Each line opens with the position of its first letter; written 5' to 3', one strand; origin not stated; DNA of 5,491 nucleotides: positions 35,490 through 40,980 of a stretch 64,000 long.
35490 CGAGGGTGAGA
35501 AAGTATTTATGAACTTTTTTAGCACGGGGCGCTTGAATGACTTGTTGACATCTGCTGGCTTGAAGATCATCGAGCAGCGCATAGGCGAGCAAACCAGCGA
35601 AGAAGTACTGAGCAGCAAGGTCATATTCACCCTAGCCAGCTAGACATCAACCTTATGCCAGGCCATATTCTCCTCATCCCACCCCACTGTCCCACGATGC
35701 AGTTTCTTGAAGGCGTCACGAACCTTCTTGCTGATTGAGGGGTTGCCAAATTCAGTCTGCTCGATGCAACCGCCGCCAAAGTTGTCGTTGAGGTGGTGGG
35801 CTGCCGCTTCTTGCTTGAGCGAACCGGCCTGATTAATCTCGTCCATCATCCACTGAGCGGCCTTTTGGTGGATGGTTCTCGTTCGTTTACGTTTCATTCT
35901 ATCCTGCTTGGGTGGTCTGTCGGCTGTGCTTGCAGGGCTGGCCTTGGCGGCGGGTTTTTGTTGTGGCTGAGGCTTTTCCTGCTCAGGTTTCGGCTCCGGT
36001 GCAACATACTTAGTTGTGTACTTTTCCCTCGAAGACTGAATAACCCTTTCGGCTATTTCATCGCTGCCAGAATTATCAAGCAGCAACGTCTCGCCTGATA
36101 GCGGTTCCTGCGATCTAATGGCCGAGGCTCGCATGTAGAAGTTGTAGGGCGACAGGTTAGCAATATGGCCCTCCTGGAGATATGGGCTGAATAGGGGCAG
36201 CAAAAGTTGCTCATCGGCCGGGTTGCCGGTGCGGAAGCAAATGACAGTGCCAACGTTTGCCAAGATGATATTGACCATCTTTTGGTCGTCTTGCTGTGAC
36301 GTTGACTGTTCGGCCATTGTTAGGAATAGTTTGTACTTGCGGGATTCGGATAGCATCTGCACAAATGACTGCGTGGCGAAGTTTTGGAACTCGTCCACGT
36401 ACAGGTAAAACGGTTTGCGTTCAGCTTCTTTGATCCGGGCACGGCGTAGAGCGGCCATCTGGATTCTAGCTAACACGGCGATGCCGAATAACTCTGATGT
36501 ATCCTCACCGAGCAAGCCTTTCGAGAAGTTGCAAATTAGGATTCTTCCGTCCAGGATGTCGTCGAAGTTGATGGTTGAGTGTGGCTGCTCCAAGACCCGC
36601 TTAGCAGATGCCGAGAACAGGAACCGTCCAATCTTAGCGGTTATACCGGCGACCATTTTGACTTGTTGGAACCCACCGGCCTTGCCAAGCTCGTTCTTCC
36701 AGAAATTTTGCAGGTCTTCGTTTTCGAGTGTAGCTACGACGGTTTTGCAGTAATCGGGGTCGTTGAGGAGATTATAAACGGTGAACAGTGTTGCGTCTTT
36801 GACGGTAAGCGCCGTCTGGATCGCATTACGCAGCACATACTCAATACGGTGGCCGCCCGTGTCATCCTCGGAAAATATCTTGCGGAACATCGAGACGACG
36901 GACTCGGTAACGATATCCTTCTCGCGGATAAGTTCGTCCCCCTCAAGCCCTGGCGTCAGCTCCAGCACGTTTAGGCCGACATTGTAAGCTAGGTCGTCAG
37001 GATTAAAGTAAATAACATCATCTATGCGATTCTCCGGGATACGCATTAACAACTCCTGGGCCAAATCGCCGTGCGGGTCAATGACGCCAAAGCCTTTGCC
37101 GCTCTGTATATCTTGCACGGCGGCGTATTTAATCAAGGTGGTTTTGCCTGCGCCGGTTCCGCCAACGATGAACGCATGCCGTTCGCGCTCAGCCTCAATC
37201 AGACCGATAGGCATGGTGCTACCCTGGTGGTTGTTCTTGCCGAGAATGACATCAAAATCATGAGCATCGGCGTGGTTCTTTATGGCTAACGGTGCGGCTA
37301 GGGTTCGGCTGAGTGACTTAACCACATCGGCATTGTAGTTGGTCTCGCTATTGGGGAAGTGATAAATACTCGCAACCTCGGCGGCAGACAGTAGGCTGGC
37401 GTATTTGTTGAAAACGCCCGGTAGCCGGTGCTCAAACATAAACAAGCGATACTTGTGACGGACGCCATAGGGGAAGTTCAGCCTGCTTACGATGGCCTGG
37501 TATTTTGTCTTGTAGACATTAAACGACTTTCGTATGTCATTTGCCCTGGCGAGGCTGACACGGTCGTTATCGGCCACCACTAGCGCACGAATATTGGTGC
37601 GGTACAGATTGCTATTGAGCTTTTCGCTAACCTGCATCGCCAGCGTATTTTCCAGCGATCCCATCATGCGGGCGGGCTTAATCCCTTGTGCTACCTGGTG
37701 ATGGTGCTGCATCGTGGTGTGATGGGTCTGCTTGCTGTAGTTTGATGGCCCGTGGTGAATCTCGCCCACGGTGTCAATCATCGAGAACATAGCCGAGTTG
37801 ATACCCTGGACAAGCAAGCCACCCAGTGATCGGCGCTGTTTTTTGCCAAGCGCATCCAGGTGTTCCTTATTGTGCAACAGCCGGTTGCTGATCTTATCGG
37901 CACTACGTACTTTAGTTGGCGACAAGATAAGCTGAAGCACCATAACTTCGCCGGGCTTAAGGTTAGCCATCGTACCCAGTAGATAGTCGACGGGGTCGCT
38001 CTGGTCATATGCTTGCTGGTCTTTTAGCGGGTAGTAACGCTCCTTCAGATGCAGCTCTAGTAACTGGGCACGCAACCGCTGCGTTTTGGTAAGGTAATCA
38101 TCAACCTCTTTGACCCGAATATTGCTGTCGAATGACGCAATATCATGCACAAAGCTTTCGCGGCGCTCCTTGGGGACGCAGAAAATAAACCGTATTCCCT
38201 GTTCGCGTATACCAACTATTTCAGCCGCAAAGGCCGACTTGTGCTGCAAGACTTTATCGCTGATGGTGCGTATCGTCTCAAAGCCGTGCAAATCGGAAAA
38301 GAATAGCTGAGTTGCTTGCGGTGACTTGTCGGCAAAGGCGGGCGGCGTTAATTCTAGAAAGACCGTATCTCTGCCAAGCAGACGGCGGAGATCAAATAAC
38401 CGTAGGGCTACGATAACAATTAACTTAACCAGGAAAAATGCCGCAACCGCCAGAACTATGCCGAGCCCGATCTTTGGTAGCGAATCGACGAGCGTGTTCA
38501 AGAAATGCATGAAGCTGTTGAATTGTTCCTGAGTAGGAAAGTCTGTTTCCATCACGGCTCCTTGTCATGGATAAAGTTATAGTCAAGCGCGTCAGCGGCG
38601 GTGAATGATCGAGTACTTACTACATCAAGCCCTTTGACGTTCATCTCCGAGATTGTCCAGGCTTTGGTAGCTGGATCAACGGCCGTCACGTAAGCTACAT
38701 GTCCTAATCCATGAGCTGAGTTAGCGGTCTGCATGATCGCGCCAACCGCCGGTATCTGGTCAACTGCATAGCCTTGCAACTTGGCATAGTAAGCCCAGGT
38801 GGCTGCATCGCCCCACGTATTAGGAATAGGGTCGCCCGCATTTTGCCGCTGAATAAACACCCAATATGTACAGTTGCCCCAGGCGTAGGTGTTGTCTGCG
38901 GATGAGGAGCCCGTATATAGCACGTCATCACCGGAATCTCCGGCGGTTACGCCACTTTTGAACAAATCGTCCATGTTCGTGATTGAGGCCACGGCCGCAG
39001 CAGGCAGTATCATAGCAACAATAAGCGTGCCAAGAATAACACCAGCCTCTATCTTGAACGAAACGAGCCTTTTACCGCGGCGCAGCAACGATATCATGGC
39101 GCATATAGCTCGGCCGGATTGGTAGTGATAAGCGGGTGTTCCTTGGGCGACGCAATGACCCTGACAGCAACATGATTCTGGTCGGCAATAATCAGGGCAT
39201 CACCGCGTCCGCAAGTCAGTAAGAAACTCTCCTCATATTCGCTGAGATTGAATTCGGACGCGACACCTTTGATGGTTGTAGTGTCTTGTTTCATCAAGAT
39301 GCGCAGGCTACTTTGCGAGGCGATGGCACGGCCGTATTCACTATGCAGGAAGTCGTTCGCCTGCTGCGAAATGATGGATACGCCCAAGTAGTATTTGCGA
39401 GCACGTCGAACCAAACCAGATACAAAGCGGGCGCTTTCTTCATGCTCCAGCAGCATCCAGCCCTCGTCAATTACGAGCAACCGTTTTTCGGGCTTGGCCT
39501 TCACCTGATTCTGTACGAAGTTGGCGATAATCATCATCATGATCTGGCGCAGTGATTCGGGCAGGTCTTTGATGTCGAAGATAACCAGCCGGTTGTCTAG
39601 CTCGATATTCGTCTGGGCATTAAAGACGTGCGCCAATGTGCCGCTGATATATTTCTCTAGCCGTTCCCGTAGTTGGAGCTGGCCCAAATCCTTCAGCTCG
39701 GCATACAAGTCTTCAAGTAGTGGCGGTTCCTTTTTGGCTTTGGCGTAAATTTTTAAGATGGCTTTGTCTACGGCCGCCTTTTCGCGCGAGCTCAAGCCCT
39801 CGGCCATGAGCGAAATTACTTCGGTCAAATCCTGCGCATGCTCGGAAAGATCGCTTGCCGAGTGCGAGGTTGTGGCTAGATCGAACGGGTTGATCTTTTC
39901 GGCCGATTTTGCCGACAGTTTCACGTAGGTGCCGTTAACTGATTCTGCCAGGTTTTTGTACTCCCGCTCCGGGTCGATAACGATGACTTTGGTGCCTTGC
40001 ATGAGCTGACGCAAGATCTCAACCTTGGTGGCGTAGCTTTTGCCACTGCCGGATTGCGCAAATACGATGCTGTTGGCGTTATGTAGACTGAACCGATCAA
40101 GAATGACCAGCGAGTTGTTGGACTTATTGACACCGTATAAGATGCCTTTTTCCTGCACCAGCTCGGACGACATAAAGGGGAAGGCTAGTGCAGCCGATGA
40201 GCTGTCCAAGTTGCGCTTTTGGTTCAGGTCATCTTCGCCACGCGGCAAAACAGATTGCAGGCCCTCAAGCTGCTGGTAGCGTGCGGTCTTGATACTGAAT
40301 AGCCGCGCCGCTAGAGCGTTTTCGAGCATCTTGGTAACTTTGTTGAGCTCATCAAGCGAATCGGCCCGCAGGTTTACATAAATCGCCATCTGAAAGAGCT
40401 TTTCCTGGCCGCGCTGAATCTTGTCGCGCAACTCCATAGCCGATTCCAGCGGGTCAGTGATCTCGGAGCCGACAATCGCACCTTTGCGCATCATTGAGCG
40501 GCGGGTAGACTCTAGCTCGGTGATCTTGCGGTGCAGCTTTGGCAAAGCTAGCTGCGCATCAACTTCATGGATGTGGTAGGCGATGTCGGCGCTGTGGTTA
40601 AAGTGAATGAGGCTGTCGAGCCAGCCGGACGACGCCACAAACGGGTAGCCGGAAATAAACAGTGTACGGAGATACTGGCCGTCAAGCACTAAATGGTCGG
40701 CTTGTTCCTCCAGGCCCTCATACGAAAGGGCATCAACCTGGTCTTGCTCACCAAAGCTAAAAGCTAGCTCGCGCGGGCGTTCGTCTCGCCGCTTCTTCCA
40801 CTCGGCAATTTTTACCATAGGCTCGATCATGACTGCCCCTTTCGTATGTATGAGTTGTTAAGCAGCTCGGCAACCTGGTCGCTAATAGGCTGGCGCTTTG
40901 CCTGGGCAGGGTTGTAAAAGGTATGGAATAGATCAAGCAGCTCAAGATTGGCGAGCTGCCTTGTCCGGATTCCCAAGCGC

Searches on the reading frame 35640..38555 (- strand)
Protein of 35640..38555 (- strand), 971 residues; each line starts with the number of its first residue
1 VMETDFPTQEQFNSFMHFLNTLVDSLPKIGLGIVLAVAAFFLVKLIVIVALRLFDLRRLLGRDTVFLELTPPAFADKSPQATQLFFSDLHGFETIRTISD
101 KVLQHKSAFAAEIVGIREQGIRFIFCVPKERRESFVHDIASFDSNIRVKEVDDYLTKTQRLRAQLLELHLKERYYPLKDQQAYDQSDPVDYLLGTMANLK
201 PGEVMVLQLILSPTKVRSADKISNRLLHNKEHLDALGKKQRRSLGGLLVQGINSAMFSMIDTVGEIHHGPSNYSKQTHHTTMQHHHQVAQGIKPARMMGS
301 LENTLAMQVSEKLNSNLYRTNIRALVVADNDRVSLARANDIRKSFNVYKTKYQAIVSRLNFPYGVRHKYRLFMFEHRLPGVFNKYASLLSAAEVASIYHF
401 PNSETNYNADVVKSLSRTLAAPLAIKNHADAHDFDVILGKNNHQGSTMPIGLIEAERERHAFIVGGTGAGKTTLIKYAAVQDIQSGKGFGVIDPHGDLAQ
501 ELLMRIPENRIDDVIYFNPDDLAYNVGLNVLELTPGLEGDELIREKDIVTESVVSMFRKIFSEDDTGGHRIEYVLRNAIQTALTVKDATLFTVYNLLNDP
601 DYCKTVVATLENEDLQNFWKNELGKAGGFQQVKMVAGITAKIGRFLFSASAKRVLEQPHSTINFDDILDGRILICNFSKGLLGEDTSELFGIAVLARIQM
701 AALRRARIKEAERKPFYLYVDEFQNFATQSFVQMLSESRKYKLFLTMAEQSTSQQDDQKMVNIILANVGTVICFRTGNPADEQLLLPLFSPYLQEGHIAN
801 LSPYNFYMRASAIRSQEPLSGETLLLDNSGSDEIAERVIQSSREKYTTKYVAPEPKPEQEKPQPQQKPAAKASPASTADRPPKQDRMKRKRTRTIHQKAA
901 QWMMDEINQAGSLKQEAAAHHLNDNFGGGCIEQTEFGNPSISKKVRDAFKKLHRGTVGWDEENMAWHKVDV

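Call 32: search_protein_families(library=pfam, proteins=[window:35640-38555:-], max_evalue=0.001)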
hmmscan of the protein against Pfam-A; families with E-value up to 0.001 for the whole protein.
window:35640-38555:- (971 aa): 6 families
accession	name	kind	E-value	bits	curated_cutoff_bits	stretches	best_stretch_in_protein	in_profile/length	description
PF22266.2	DUF6953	-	3.1e-20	72.5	27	1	897-967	3-73/74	Family of unknown function (DUF6953)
PF12696.13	TraG-D_C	-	1.7e-05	25.2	22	1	715-779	1-69/126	TraM recognition site of TraD and TraG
PF02534.20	T4SS-DNA_transf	-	5.6e-05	22.6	20.1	0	459-525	45-108/468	Type IV secretory system Conjugative DNA transfer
PF10412.15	TrwB_AAD_bind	-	0.0004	19.8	20.5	0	452-500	9-57/387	Type IV secretion-system coupling protein DNA-binding domain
PF01935.23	DUF87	-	0.00066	20.3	23.2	0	458-534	23-93/220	Helicase HerA, central domain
PF25199.1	nSTAND_NTPase5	-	0.00083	19.6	34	0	455-509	38-93/145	Novel STAND NTPase 5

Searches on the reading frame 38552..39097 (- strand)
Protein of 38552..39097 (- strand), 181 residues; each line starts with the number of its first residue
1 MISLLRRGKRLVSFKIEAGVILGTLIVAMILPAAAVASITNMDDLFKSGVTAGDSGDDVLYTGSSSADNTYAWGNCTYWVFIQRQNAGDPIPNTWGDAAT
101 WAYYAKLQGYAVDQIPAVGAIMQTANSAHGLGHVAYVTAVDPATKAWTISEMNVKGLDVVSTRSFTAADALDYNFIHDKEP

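Call 4: search_protein_families(library=pfam, proteins=[window:38552-39097:-], max_evalue=1)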
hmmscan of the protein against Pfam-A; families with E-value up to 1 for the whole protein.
window:38552-39097:- (181 aa): 2 families
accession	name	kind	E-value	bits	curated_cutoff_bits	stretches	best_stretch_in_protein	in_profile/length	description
PF05257.22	CHAP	-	8.8e-15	55.4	26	1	68-153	3-81/81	CHAP domain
PF14242.11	DUF4342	-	0.15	12.6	25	1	6-40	35-69/81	Domain of unknown function (DUF4342)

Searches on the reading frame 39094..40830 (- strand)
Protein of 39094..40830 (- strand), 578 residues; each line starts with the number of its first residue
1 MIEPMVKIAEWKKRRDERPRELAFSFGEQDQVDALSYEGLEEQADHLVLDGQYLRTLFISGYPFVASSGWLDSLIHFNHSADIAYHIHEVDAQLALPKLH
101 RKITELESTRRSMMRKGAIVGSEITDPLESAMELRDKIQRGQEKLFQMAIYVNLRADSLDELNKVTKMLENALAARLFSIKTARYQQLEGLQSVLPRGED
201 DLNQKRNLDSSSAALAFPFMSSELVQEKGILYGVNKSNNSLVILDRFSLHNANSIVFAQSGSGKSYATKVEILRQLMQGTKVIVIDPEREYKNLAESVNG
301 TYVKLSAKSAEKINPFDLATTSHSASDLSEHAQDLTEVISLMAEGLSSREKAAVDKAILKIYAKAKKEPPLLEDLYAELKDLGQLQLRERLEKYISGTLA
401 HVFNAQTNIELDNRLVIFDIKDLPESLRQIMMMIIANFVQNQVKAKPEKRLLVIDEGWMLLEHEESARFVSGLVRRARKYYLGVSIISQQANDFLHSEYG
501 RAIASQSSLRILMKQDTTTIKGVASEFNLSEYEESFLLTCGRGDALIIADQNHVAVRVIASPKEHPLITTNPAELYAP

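Call 4: search_protein_families(library=pfam, proteins=[window:39094-40830:-], max_evalue=1)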
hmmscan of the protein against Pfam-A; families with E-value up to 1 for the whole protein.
window:39094-40830:- (578 aa): 8 families
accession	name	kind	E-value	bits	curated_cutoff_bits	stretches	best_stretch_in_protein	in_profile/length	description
PF19044.6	P-loop_TraG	-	6.3e-27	94.7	25.8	2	394-542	192-347/413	TraG P-loop domain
PF12846.13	AAA_10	-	2.2e-16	60.3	27.5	1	251-508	21-300/362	AAA-like domain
PF01935.23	DUF87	-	1.4e-11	45.4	23.2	1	254-435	26-216/220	Helicase HerA, central domain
PF11130.14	TraC_F_IV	-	0.0003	20.4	28.1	1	91-196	271-372/375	TraC protein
PF00270.35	DEAD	-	0.00084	19.5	26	1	250-298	13-61/167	DEAD/DEAH box helicase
PF03135.19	CagE_TrbE_VirB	-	0.023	15.1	21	1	51-175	63-175/204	CagE, TrbE, VirB family, component of type IV transporter system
PF00637.26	Clathrin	-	0.058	13.6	29.6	1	327-367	15-57/143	Region in Clathrin and VPS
PF19027.5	DUF5752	-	0.09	12.5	23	1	168-225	68-126/208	Family of unknown function (DUF5752)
